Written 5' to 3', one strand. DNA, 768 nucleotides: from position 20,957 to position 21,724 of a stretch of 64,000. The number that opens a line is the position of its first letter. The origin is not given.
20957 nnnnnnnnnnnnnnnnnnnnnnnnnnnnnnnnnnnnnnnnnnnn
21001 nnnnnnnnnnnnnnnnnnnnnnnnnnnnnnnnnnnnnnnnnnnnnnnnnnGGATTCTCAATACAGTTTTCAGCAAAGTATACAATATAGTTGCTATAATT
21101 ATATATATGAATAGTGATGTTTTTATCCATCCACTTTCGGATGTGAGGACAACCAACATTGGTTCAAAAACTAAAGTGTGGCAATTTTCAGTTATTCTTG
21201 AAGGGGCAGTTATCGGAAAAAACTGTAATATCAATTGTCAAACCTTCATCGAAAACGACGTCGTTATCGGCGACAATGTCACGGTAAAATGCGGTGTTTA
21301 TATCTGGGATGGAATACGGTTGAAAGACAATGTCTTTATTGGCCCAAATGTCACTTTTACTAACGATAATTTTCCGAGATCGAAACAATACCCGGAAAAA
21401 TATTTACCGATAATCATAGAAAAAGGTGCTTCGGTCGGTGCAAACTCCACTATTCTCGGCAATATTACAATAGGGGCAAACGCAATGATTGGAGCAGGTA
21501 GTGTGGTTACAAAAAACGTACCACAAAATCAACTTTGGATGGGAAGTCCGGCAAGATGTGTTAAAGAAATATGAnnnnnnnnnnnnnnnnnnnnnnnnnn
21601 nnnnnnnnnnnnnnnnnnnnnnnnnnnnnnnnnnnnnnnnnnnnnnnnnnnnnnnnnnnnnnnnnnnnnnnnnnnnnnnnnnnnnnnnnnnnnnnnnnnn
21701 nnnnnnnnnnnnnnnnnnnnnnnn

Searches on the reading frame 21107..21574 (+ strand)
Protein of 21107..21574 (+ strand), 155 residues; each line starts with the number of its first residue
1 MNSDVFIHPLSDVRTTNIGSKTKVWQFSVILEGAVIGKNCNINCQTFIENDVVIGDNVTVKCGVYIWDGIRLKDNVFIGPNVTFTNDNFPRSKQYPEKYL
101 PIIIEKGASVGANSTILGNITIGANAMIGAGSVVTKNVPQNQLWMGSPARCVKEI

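Call 6: search_protein_families(library=pfam, proteins=[window:21107-21574:+], max_evalue=0.01)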
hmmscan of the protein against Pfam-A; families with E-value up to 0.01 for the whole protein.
window:21107-21574:+ (155 aa): 5 families
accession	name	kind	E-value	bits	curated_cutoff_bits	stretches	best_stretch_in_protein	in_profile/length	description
PF00132.30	Hexapep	-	1e-24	85.6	27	3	102-136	2-36/36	Bacterial transferase hexapeptide (six repeats)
PF14602.12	Hexapep_2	-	1.1e-10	41.5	27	1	101-136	1-34/34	Hexapeptide repeat of succinyl-transferase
PF25084.1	LbH_EIF2B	-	1.2e-09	38.6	54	1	16-81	28-90/105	EIF2B subunit epsilon LbH domain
PF25087.1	GMPPB_C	-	0.0012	18.9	39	0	31-66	54-89/110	GMPPB C-terminal domain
PF24894.1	Hexapep_GlmU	-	0.002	18.7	23.3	0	17-60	42-83/104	GlmU-like, C-terminal hexapeptide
